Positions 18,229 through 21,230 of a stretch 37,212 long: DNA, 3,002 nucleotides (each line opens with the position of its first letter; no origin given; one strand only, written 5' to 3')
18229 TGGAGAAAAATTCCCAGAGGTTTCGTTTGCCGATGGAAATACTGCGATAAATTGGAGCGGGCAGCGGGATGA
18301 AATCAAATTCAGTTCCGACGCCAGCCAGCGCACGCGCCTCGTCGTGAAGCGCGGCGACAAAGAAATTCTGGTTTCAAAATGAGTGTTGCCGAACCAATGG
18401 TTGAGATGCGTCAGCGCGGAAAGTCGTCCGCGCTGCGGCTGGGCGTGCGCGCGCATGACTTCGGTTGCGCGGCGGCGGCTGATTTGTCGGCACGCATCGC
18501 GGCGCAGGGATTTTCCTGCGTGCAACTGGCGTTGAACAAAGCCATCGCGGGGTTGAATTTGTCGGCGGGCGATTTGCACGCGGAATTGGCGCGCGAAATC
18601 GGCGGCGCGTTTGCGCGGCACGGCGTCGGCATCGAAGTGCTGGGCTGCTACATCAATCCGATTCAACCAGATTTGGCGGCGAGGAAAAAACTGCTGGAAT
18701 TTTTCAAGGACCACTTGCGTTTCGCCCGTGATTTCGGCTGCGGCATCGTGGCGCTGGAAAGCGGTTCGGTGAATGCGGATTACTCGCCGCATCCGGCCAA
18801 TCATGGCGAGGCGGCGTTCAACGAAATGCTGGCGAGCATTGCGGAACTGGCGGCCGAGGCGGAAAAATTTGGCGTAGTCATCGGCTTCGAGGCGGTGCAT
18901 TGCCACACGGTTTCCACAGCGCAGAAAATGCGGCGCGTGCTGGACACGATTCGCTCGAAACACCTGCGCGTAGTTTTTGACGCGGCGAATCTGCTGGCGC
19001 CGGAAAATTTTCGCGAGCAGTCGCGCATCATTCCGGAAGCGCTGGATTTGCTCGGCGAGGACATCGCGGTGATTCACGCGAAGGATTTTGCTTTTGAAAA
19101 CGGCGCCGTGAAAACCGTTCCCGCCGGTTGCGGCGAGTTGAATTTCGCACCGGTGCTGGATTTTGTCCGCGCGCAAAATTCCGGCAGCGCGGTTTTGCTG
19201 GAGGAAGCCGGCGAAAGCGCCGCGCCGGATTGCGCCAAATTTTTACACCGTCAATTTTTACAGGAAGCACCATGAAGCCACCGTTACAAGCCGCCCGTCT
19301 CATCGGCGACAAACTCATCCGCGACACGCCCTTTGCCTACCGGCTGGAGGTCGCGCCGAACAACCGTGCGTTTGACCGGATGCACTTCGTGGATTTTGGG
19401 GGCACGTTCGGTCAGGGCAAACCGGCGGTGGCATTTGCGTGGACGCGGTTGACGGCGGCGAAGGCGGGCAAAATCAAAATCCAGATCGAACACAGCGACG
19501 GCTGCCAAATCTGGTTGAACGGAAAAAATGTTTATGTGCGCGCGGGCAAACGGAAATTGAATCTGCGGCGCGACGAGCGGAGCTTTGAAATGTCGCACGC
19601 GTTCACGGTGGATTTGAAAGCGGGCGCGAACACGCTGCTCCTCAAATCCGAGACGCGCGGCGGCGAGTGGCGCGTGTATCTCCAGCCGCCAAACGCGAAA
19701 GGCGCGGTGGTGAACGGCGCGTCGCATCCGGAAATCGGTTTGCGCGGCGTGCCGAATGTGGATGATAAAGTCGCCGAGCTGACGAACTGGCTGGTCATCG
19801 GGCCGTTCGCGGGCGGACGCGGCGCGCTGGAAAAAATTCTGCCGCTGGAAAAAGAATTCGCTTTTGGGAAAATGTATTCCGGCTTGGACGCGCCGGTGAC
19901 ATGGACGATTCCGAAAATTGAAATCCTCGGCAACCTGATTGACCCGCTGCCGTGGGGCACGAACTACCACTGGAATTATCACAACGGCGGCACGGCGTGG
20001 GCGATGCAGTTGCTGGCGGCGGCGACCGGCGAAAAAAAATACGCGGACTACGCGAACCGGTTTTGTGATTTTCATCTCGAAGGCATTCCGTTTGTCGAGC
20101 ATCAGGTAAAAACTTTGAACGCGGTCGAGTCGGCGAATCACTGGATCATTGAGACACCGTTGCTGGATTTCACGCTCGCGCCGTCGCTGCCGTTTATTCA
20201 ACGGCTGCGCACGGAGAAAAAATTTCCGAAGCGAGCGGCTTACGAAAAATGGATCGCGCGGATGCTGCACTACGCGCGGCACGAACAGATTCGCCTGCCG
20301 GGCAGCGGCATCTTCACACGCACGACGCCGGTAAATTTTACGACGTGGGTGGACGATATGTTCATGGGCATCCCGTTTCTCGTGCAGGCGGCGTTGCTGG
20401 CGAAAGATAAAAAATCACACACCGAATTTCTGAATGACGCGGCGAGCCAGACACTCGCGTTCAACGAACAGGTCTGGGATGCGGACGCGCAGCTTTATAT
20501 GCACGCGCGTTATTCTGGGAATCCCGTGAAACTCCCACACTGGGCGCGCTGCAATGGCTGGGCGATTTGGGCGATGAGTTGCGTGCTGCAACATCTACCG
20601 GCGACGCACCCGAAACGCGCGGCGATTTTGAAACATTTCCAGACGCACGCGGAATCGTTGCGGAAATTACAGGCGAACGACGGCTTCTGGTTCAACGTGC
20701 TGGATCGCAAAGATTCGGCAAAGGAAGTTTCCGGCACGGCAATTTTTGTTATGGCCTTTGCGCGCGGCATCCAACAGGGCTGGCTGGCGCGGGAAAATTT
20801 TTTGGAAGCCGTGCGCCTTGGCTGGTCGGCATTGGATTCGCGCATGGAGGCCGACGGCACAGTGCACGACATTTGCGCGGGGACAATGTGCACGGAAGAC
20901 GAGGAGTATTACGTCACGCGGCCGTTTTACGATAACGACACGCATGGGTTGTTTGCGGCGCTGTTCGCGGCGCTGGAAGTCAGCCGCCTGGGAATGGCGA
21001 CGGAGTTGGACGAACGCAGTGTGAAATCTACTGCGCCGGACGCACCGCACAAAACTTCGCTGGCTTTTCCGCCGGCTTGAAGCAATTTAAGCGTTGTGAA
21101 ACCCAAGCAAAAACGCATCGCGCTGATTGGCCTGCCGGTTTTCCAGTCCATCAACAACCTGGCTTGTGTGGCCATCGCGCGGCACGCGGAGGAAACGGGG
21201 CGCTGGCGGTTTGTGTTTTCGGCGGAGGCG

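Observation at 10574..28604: A 21-nt-phased direct-repeat box recurs in the intergenic gaps of the island; candidate operator of the locus-encoded XylR/AraC regulator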

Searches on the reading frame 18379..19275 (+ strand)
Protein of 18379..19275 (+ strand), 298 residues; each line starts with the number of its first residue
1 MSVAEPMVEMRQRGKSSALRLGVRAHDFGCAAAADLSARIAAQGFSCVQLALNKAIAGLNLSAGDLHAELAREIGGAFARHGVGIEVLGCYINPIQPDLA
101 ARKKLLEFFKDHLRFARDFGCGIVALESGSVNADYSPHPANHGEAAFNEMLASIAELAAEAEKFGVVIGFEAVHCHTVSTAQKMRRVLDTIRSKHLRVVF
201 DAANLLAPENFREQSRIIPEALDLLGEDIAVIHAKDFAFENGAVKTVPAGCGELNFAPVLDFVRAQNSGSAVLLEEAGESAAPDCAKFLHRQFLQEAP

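Call 3: search_protein_families(library=pfam, proteins=[window:18379-19275:+])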
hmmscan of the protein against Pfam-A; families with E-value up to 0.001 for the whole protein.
window:18379-19275:+ (298 aa): 1 family
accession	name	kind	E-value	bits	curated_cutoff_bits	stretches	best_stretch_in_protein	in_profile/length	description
PF01261.30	AP_endonuc_2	-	3.8e-31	109.1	31.1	1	39-282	3-239/249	Xylose isomerase-like TIM barrel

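Call 44: search_protein_families(library=ncbifam, proteins=[window:18397-19275:+], max_evalue=0.001)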
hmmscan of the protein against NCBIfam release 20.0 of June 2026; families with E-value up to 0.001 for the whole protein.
window:18397-19275:+ (292 aa): 3 families
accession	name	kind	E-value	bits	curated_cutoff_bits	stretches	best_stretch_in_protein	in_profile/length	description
NF009688.0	PRK13209.1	subfamily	1.6e-13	50.3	317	1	92-275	90-259/286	L-ribulose-5-phosphate 3-epimerase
TIGR00542.1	hxl6Piso_put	equivalog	3.1e-11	43.1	272.15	1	94-281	87-260/279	L-ribulose-5-phosphate 3-epimerase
NF009689.0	PRK13210.1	subfamily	4.6e-10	39.1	200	1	92-270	86-256/286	L-ribulose-5-phosphate 3-epimerase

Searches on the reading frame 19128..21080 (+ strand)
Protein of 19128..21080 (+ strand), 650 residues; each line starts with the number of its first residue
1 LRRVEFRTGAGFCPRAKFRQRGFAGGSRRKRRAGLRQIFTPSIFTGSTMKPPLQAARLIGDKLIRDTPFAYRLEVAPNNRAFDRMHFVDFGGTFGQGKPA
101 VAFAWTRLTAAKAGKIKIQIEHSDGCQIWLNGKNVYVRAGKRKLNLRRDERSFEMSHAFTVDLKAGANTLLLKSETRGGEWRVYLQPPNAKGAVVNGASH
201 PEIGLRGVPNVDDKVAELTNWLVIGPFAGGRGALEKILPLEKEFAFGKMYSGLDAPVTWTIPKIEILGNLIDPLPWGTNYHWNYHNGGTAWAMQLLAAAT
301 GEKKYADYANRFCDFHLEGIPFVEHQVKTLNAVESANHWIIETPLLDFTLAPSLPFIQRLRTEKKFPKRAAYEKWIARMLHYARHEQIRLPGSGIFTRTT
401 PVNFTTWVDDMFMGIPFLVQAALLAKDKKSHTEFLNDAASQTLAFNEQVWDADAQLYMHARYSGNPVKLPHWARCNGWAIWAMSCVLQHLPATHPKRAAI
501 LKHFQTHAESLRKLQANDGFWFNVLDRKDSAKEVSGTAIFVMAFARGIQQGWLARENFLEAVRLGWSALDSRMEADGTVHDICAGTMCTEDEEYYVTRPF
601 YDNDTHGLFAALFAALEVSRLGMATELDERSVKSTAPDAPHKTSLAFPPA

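Call 3: search_protein_families(library=pfam, proteins=[window:19128-21080:+])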
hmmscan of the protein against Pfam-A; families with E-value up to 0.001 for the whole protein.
window:19128-21080:+ (650 aa): 1 family
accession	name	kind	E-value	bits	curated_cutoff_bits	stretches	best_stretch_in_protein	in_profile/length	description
PF07470.19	Glyco_hydro_88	-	2.1e-58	198.5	26.6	1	279-621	24-351/352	Glycosyl Hydrolase Family 88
